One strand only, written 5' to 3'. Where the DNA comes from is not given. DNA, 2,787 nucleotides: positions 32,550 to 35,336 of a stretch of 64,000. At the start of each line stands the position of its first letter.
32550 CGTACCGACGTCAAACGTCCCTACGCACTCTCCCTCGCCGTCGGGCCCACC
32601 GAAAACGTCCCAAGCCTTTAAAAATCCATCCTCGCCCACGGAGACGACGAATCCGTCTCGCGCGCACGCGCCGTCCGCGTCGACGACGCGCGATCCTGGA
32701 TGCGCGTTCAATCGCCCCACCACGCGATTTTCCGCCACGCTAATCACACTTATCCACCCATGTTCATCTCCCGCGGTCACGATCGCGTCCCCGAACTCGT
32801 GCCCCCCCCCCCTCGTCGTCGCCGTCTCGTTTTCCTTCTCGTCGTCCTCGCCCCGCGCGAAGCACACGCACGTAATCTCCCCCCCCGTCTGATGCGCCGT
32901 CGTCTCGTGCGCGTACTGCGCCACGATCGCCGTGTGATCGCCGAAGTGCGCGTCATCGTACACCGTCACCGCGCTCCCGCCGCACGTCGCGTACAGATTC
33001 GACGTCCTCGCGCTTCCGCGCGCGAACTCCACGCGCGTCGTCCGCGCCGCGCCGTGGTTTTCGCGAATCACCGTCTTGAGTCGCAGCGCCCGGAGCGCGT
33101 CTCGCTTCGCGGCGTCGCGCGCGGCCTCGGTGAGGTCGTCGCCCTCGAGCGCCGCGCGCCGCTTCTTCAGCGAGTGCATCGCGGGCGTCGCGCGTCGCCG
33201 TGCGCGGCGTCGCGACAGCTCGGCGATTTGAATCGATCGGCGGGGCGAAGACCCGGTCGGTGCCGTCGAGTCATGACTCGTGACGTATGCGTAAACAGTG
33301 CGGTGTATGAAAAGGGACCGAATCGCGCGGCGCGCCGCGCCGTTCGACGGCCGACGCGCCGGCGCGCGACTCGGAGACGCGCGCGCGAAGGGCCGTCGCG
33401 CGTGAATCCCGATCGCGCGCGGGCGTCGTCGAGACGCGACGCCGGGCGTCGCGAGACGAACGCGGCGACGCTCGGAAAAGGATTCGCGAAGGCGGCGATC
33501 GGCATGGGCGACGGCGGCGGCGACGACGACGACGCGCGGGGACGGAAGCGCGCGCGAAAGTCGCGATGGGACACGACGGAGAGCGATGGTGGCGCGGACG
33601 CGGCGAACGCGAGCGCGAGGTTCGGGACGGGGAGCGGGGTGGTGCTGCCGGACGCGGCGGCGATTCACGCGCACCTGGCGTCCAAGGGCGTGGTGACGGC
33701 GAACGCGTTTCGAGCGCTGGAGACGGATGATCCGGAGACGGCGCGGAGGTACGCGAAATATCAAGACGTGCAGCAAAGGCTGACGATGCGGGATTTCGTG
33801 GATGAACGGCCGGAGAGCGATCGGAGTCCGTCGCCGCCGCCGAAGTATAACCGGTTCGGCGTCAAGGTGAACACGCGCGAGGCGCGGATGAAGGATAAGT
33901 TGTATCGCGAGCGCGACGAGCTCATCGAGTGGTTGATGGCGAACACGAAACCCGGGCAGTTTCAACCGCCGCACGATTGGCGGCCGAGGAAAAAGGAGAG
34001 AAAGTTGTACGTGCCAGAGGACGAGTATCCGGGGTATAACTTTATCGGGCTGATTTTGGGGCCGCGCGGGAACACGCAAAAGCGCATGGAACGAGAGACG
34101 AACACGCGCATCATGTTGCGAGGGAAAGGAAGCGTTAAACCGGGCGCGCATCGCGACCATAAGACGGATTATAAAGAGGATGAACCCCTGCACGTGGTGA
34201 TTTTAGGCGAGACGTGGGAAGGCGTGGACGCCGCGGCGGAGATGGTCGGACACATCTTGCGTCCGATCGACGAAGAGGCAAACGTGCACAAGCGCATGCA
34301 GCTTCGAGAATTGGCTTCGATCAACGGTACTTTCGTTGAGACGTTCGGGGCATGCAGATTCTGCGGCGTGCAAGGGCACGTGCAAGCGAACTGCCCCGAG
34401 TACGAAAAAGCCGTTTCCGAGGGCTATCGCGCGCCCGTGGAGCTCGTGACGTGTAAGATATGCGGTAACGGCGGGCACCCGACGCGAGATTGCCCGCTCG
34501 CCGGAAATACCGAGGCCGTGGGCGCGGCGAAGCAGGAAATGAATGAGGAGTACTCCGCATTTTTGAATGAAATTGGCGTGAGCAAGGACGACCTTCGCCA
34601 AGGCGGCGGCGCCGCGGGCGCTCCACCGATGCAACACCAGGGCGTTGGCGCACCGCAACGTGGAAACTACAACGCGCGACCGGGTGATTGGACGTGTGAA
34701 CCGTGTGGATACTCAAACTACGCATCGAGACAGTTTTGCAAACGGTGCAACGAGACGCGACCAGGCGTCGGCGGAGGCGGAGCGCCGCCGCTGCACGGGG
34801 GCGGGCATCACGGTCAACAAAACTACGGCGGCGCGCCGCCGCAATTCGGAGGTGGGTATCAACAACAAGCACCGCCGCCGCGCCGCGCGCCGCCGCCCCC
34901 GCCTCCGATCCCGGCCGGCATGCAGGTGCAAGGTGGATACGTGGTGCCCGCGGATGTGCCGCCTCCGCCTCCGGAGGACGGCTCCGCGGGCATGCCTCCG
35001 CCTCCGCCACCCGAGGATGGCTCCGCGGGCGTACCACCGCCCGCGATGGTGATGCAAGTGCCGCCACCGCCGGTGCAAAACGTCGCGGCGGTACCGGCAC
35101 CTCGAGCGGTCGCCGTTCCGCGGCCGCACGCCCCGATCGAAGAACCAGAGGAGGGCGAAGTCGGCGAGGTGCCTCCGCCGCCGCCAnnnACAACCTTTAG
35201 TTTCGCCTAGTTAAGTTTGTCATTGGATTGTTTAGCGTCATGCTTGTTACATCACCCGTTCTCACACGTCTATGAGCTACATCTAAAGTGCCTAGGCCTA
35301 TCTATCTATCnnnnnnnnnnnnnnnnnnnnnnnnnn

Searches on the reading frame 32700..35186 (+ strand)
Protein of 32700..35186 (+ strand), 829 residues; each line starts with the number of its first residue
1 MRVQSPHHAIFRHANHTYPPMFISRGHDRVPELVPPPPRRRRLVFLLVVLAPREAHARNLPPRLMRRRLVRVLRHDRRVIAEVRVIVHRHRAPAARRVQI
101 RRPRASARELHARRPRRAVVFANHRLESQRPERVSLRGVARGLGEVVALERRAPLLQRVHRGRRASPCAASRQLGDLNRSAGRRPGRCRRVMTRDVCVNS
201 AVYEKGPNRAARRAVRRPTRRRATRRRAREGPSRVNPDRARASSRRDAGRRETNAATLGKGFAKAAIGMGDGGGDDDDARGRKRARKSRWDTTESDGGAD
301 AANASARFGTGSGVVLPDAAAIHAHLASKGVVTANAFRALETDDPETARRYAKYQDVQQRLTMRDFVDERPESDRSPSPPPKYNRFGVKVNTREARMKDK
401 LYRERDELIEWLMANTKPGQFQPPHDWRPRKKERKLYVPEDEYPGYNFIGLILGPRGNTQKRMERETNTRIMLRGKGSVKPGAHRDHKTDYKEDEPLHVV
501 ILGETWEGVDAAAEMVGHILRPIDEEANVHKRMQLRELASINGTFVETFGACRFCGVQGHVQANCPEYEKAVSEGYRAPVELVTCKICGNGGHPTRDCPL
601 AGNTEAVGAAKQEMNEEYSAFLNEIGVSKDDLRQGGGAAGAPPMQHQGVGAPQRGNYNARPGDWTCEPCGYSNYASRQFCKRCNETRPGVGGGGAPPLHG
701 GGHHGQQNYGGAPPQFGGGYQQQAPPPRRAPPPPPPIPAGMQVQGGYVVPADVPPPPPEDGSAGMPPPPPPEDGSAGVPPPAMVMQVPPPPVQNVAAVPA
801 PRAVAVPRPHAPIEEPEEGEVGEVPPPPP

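Call 65: search_protein_families(library=pfam, proteins=[window:32700-35186:+], max_evalue=0.00001)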
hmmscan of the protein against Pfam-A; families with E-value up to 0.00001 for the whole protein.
window:32700-35186:+ (829 aa): 2 families
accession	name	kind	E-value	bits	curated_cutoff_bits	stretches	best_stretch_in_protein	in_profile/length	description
PF22675.2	KH-I_KHDC4-BBP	-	3.8e-21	75.2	30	1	442-520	1-75/76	KHDC4/BBP-like, KH-domain type I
PF16275.10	SF1-HH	-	1e-18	68.1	29.3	1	339-428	27-114/114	Splicing factor 1 helix-hairpin domain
